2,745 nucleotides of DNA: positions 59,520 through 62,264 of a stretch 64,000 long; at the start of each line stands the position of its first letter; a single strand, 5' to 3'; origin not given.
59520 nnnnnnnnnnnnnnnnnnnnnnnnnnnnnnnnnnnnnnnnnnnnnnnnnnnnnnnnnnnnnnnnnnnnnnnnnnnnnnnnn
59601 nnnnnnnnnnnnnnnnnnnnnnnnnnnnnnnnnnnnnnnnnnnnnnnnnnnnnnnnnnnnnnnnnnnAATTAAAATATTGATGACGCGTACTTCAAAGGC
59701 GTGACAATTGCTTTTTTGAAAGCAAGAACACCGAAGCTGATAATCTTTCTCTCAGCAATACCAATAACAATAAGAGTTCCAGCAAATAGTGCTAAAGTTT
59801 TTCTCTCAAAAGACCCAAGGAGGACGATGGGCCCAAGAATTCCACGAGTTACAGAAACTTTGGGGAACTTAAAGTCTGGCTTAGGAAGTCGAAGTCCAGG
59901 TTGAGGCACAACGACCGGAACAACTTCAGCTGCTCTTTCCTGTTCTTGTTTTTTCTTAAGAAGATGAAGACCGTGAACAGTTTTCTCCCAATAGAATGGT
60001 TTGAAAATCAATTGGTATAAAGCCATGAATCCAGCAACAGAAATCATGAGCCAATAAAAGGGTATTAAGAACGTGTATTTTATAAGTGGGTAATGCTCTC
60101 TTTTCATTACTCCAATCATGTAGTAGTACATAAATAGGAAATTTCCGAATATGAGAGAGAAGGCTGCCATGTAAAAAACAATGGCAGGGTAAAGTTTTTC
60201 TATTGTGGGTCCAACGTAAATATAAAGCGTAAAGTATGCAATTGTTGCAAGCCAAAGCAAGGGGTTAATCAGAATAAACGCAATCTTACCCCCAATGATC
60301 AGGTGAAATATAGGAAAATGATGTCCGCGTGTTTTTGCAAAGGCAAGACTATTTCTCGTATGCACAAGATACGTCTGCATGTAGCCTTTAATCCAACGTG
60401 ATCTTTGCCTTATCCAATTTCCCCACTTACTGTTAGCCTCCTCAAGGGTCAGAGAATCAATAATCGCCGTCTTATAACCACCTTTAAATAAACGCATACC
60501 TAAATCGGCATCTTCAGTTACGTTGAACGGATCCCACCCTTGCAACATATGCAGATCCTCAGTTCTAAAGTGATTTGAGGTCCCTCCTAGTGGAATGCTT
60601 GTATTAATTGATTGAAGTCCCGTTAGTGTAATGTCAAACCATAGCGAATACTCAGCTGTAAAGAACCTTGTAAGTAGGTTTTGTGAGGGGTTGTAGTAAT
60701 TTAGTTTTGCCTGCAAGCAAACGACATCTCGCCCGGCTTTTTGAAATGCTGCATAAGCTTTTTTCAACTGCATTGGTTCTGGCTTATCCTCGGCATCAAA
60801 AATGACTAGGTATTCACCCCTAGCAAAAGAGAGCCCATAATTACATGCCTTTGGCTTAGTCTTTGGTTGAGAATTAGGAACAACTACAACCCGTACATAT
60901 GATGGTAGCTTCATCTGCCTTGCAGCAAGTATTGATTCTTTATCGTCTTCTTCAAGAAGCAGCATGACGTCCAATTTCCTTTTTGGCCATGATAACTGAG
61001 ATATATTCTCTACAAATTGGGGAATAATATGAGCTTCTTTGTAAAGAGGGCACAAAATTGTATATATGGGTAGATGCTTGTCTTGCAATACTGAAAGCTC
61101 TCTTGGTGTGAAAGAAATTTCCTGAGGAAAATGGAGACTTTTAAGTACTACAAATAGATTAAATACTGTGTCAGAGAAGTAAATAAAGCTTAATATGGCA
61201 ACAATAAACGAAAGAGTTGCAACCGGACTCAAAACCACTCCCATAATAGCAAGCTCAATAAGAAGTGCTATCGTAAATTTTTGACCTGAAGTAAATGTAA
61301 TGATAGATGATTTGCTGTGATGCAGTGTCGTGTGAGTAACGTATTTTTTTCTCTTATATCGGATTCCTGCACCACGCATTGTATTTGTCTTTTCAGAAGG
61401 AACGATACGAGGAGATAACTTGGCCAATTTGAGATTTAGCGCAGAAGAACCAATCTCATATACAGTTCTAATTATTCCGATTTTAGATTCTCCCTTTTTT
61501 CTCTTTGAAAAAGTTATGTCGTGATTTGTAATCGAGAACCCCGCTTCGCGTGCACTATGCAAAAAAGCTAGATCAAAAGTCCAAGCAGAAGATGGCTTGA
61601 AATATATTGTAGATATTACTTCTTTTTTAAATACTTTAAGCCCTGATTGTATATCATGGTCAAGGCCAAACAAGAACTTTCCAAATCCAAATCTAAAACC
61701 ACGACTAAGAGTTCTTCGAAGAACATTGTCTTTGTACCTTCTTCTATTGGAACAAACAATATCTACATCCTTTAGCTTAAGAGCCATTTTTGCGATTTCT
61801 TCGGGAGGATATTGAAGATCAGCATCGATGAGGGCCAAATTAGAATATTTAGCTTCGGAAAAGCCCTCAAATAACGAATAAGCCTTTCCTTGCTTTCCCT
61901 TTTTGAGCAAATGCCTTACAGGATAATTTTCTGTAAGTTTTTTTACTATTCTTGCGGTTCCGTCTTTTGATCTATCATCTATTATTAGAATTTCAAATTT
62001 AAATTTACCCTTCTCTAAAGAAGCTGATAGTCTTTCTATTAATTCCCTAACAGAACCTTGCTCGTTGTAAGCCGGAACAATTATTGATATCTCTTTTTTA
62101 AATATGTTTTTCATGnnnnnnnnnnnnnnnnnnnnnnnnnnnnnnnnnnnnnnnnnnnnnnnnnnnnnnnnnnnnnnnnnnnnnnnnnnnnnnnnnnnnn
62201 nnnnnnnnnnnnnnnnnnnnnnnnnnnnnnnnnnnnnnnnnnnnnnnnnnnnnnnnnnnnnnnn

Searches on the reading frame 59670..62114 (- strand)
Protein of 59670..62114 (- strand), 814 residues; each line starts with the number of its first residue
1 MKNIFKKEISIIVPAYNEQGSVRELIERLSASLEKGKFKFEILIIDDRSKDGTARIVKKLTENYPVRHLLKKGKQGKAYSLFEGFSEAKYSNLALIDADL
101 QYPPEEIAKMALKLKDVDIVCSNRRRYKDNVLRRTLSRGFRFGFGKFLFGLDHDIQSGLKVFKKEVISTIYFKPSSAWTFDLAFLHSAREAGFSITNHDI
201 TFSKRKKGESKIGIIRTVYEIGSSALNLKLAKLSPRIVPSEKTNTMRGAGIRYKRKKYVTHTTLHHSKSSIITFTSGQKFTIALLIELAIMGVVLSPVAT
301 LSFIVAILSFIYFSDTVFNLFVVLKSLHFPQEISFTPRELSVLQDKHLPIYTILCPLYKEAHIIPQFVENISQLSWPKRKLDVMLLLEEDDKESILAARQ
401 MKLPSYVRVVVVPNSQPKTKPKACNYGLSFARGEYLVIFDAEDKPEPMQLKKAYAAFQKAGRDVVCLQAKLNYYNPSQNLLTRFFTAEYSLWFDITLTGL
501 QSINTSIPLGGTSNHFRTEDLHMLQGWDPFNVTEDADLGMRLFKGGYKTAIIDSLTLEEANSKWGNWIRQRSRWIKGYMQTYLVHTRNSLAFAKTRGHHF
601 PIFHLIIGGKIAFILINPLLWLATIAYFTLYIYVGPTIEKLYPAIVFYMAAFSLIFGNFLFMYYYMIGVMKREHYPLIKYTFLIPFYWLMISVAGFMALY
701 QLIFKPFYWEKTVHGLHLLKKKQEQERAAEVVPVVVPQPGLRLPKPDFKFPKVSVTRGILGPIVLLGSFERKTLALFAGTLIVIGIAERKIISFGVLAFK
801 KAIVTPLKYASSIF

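Call 6: search_protein_families(library=pfam, proteins=[window:59670-62114:-], max_evalue=0.01)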
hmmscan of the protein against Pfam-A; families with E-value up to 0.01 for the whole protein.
window:59670-62114:- (814 aa): 5 families
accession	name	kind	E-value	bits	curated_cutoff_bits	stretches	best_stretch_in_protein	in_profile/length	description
PF00535.33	Glycos_transf_2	-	6.9e-43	146.9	23.3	2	10-168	1-165/168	Glycosyl transferase family 2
PF13641.12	Glyco_tranf_2_3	-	3.7e-29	102.8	27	2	351-577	3-230/230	Glycosyltransferase like family 2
PF13632.12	Glyco_trans_2_3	-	8.5e-20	71.9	27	1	436-633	2-191/198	Glycosyl transferase family group 2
PF13506.12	Glyco_transf_21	-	1.4e-10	41.3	21.7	2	408-575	4-173/174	Glycosyl transferase family 21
PF10111.15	Glyco_tranf_2_2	-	9.4e-05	22.5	27.3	1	10-111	1-103/276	Glycosyltransferase like family 2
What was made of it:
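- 59670..62114 (-): GT2b: an 814-aa protein with a polyprenyl-phosphate sugar transferase-like GT2 domain (DAD motif intact) and a BcsA-like processive synthase domain (TED, QRSRW). Pfam (call 6).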

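Call 14: find_related_loci(query=A1, collection=genome_contigs, flank=6000)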
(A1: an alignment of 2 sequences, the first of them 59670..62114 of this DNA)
Query A1 (814 aa) in genome_contigs; peptide patterns used: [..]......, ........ (x = any residue, [..] = any of these).
339 stretches matched a pattern; 282 encode a relative of the query (tblastn E <= 1e-3); the best 80 are kept; 80 distinct loci.
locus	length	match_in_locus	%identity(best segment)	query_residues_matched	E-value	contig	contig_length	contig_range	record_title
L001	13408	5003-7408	86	10-813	0e+0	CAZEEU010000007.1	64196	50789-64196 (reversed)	MAG TPA_asm: uncultured Gammaproteobacteria bacterium isolate SRP286056_co1_676 genome assembly, contig: NODE_416_length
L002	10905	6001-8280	68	1-763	0e+0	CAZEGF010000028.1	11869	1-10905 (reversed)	MAG TPA_asm: uncultured Gammaproteobacteria bacterium isolate SRP135725_co2_582 genome assembly, contig: k141_983726, wh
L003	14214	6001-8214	69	1-739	0e+0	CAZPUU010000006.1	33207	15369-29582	MAG TPA_asm: uncultured Gammaproteobacteria bacterium isolate SRP192515_co2_165 genome assembly, contig: NODE_944_length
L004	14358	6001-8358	64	1-814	0e+0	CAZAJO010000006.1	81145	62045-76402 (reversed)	MAG TPA_asm: uncultured Gammaproteobacteria bacterium isolate SRP342105_co1_429 genome assembly, contig: NODE_370_length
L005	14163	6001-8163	69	3-723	0e+0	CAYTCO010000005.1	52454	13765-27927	MAG TPA_asm: uncultured Gammaproteobacteria bacterium isolate SRP286056_co1_355 genome assembly, contig: NODE_616_length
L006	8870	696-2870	68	1-725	0e+0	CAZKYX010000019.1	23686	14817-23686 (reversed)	MAG TPA_asm: uncultured Gammaproteobacteria bacterium isolate SRP286056_co1_17 genome assembly, contig: NODE_2469_length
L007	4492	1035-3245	63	1-739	0e+0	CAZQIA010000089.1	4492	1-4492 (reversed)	MAG TPA_asm: uncultured Gammaproteobacteria bacterium isolate SRP173033_co3_77 genome assembly, contig: NODE_30796_lengt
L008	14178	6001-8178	64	1-727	0e+0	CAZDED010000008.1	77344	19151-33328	MAG TPA_asm: uncultured Gammaproteobacteria bacterium isolate SRP278252_co2_138 genome assembly, contig: NODE_482_length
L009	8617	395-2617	62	1-745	0e+0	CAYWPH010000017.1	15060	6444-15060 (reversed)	MAG TPA_asm: uncultured Gammaproteobacteria bacterium isolate SRP302447_co3_825 genome assembly, contig: NODE_11023_leng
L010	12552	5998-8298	60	1-766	0e+0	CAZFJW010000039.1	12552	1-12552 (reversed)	MAG TPA_asm: uncultured Gammaproteobacteria bacterium isolate SRP342105_co1_31 genome assembly, contig: NODE_6845_length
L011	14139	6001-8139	64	6-720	0e+0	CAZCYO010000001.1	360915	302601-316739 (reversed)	MAG TPA_asm: uncultured Gammaproteobacteria bacterium isolate SRP278252_co1_715 genome assembly, contig: NODE_11_length_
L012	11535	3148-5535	57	6-794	0e+0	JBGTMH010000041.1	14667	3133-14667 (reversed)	MAG: Patescibacteria group bacterium isolate JTS-RE358 k141_4900356, whole genome shotgun sequence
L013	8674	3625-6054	58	7-805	0e+0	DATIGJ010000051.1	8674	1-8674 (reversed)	MAG TPA_asm: Patescibacteria group bacterium isolate SMAG_U16418 k141_1288724, whole genome shotgun sequence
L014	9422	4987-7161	63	6-732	0e+0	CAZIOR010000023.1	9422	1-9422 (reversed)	MAG TPA_asm: uncultured Gammaproteobacteria bacterium isolate SRP298887_co1_352 genome assembly, contig: NODE_8295_lengt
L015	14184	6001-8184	61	7-732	0e+0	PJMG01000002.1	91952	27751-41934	MAG: Candidatus Levyibacteriota bacterium isolate Amazon_FNV_2010_10_8_1 contig_65_196552648_length_91952_multi_4_in_0_o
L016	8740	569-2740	61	1-730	0e+0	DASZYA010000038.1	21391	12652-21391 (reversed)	MAG TPA_asm: Patescibacteria group bacterium isolate SMAG_U6198 k141_432172, whole genome shotgun sequence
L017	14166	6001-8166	61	5-725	0e+0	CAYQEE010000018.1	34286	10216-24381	MAG TPA_asm: uncultured Gammaproteobacteria bacterium isolate SRP272529_co2_240 genome assembly, contig: NODE_1862_lengt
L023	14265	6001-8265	58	1-748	0e+0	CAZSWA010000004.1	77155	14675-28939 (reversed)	MAG TPA_asm: uncultured Gammaproteobacteria bacterium isolate SRP272529_co1_257 genome assembly, contig: NODE_309_length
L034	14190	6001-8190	57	4-732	0e+0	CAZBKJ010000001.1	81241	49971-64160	MAG TPA_asm: uncultured Pseudomonadales bacterium isolate SRP286056_co1_272 genome assembly, contig: NODE_243_length_812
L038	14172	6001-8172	57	7-728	0e+0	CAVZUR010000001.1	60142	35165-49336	MAG: Candidatus Moranbacteria bacterium isolate MFD04651.bin.1.47 genome assembly, contig: contig_14675, whole genome sh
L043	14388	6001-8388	52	7-794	0e+0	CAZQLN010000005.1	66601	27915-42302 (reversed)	MAG TPA_asm: uncultured Bdellovibrionales bacterium isolate SRP342105_co1_403 genome assembly, contig: NODE_523_length_6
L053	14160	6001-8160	55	9-729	0e+0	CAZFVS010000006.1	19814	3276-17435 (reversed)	MAG TPA_asm: uncultured Gammaproteobacteria bacterium isolate SRP269290_co2_8 genome assembly, contig: NODE_2806_length_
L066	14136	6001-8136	56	8-718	0e+0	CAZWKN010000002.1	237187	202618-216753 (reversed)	MAG TPA_asm: uncultured Gammaproteobacteria bacterium isolate SRP192515_co1_359 genome assembly, contig: NODE_20_length_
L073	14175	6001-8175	53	8-733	0e+0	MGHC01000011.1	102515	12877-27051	MAG: Candidatus Woesebacteria bacterium RIFCSPLOWO2_01_FULL_39_10 rifcsplowo2_01_scaffold_2422, whole genome shotgun seq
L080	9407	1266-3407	53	9-723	0e+0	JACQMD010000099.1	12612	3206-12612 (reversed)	MAG: Candidatus Roizmanbacteria bacterium isolate NC_groundwater_1220_Ag_S-0.1um_43_42 S_p1_S3_coassembly_k141_1474500,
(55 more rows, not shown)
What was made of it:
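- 59670..62114 (-): 282 relatives in GTDB genomes, mostly Patescibacteria (call 14).
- Tried and rejected: Many record titles reading 'uncultured Gammaproteobacteria' are evidently placeholder labels (call 14).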

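Call 18: search_protein_families(library=pfam, proteins=[L017:5701-5892:+, L080:1046-1240:+, L073:5634-5837:+, L043:5751-5915:+, L038:5606-5875:+, L034:5614-5793:+, L053:5513-5782:+, L066:5564-5926:+, L023:5501-5677:+, L016:569-5284:+], max_evalue=0.01)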
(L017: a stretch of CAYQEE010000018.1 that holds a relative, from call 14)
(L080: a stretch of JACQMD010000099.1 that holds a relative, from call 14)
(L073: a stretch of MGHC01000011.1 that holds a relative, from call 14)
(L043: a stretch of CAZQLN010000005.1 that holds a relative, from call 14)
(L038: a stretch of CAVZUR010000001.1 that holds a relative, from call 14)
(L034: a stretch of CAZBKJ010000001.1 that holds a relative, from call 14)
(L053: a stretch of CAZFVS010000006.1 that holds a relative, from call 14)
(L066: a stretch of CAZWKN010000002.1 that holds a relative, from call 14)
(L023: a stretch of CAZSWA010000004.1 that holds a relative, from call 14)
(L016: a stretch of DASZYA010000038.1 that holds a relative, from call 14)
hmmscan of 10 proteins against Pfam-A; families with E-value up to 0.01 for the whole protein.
L017:5701-5892:+ (63 aa): 0 families

L080:1046-1240:+ (64 aa): 1 family
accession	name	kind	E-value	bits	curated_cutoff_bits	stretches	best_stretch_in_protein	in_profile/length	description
PF16913.11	PUNUT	-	0.0072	16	30.6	1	20-60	68-108/321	Purine nucleobase transmembrane transport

L073:5634-5837:+ (67 aa): 0 families

L043:5751-5915:+ (54 aa): 0 families

L038:5606-5875:+ (89 aa): 0 families

L034:5614-5793:+ (59 aa): 0 families

L053:5513-5782:+ (89 aa): 0 families

L066:5564-5926:+ (120 aa): 1 family
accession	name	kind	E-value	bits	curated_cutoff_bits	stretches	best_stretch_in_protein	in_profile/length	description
PF04892.17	VanZ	-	1.9e-15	58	30.1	1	9-118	1-122/126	VanZ like family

L023:5501-5677:+ (58 aa): 0 families

L016:569-5284:+ (1571 aa): 11 families
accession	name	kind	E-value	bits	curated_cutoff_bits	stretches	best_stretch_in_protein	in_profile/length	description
PF00534.26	Glycos_transf_1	-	2.2e-45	154.7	26.4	1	1361-1524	5-169/172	Glycosyl transferases group 1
PF00535.33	Glycos_transf_2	-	3.6e-40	138.1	23.3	2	10-165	1-164/168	Glycosyl transferase family 2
PF13692.12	Glyco_trans_1_4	-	3.7e-35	121.7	27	1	1372-1513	2-142/142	Glycosyl transferases group 1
PF13641.12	Glyco_tranf_2_3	-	8.7e-24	85.2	27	2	349-575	3-230/230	Glycosyltransferase like family 2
PF13632.12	Glyco_trans_2_3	-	4e-21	76.2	27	1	433-645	1-195/198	Glycosyl transferase family group 2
PF13439.12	Glyco_transf_4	-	2.1e-18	67.3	28.5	1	1201-1361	2-169/170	Glycosyltransferase Family 4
PF20706.3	GT4-conflict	-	1.3e-12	47.9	26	1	1329-1489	149-323/385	Family 4 Glycosyltransferase in conflict systems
PF13506.12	Glyco_transf_21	-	2.4e-07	30.8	21.7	0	69-118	12-63/174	Glycosyl transferase family 21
PF13579.12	Glyco_trans_4_4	-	3.8e-07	31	29.7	1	1201-1357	1-158/158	Glycosyl transferase 4-like domain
PF10111.15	Glyco_tranf_2_2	-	2.1e-06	27.9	27.3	1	10-104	1-98/276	Glycosyltransferase like family 2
PF13524.12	Glyco_trans_1_2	-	1.5e-05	25.4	25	1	1396-1524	12-125/144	Glycosyl transferase-like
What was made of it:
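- Tried and rejected: A search for other HTH types upstream of HTH-less synthases found none in nine small upstream ORFs (call 18).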

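Call 35: search_solved_structures(query=window:59670-62114:-, max_evalue=0.001)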
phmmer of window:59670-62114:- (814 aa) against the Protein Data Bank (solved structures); distinct sequences matched with E-value up to 0.001: 21.
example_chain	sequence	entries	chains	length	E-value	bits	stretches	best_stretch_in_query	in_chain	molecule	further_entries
9hwj_A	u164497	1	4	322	1.2e-18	69.8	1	7-218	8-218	Undecaprenyl-phosphate 4-deoxy-4-formamido-L-arabinose transferase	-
9bhc_C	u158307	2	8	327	2e-18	69.1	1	7-217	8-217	Undecaprenyl-phosphate 4-deoxy-4-formamido-L-arabinose transferase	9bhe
8vxh_A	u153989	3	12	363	2.7e-18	68.7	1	7-217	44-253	Undecaprenyl-phosphate 4-deoxy-4-formamido-L-arabinose transferase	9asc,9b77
5mlz_A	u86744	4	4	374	2.7e-18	68.7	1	7-220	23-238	Dolichol monophosphate mannose synthase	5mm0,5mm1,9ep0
7lby_A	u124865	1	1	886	1.8e-12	49.4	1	344-629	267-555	Cellulose synthase catalytic subunit [UDP-forming]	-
9b8v_E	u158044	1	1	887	1.8e-12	49.4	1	344-629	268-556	Cellulose synthase catalytic subunit [UDP-forming]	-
9fmv_A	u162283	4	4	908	1.9e-12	49.3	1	344-629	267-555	Cellulose synthase catalytic subunit [UDP-forming]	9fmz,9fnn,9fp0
5eke_A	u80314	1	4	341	2.1e-11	45.9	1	8-128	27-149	Uncharacterized glycosyltransferase sll0501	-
5ekp_C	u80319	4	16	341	2.1e-11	45.9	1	8-128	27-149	Uncharacterized glycosyltransferase sll0501 | Glycosyltransferase sll0501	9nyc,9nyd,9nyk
9nye_A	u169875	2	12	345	2.2e-11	45.8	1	8-128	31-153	Glycosyltransferase sll0501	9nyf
5ej1_A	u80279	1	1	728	1.1e-07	33.6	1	297-661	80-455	Putative cellulose synthase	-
4hg6_A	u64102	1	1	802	1.4e-07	33.2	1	297-661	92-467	Cellulose Synthase Subunit A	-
4p00_A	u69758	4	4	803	1.4e-07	33.2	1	297-661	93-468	Cellulose Synthase A subunit | Cellulose Synthase subunit A | Putative cellulose synthase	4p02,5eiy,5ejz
2z87_A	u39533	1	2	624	3.1e-07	32.1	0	7-130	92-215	Chondroitin synthase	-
2z86_A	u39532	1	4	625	3.1e-07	32.1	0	7-130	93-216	Chondroitin synthase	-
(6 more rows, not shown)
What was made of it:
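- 59670..62114 (-): PDB sequence hits: ArnC/DPMS/GtrB at E about 1e-18 on aa 7-220, and BcsA at E 2e-12 on aa 344-629 (call 35).
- On Processive membrane GT2 synthases (BcsA/PgaC/HAS-like), for the partner protein: BcsA at E 2e-12 (call 35).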

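Call 55: search_protein_families(library=ncbifam, proteins=[window:59670-62114:-], max_evalue=0.001)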
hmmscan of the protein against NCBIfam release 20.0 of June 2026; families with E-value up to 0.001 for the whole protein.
window:59670-62114:- (814 aa): 23 families
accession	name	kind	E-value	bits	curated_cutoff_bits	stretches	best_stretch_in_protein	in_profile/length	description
TIGR03937.1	PgaC_IcaA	equivalog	1.7e-28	99.7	422.3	2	7-100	45-136/407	poly-beta-1,6-N-acetyl-D-glucosamine synthase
NF007986.1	PRK10714.1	equivalog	4.7e-22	78.4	529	1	7-217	6-215/316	undecaprenyl-phosphate 4-deoxy-4-formamido-L-arabinose transferase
NF047588.1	GlcsyltransPgfSStrep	equivalog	1.9e-20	73.3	500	1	9-170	3-167/308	glycosyltransferase PgfS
TIGR03030.1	CelA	equivalog_domain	8.8e-20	70.3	699.1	1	321-651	104-449/714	UDP-forming cellulose synthase catalytic subunit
TIGR04283.1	glyco_like_mftF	equivalog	6.6e-19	68.4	182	2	9-112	1-95/221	TIGR04283 family arsenosugar biosynthesis glycosyltransferase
TIGR03111.1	glyc2_xrt_Gpos1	hypoth_equivalog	4e-18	65.4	363.95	2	345-703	45-408/439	TIGR03111 family XrtG-associated glycosyltransferase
NF041875.1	EPS_EpsD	equivalog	3.1e-16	59.7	370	2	9-109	1-99/325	exopolysaccharide biosynthesis glycosyltransferase EpsD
NF008558.0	PRK11498.1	equivalog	4.2e-16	58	992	1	344-628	268-554/872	UDP-forming cellulose synthase catalytic subunit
NF007482.0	PRK10073.1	equivalog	5.1e-16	58.6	423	1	6-125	5-123/334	glycosyltransferase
NF047683.1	TeichurnBiosyTuaG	equivalog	2.5e-13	50.2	400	1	6-110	5-107/252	teichuronic acid biosynthesis protein TuaG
TIGR03965.1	mycofact_glyco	equivalog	3.4e-13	49.3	280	2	7-117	74-182/467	mycofactocin biosynthesis glycosyltransferase MftF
NF041865.1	EpsU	equivalog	4.2e-13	49.1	700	1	351-595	41-282/394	exopolysaccharide biosynthesis GT2 family glycosyltransferase EpsU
TIGR03469.1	HpnB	hypoth_equivalog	5.4e-13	48.7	379.25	1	8-117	45-163/386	hopene-associated glycosyltransferase HpnB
NF038302.1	EPS_HpsE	equivalog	1.2e-12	47.5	300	1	8-100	2-97/307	hormogonium polysaccharide biosynthesis glycosyltransferase HpsE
NF053846.1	glyco_with_XrtP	equivalog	4e-11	42.3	520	1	495-712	207-435/440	XrtP-associated glycosyltransferase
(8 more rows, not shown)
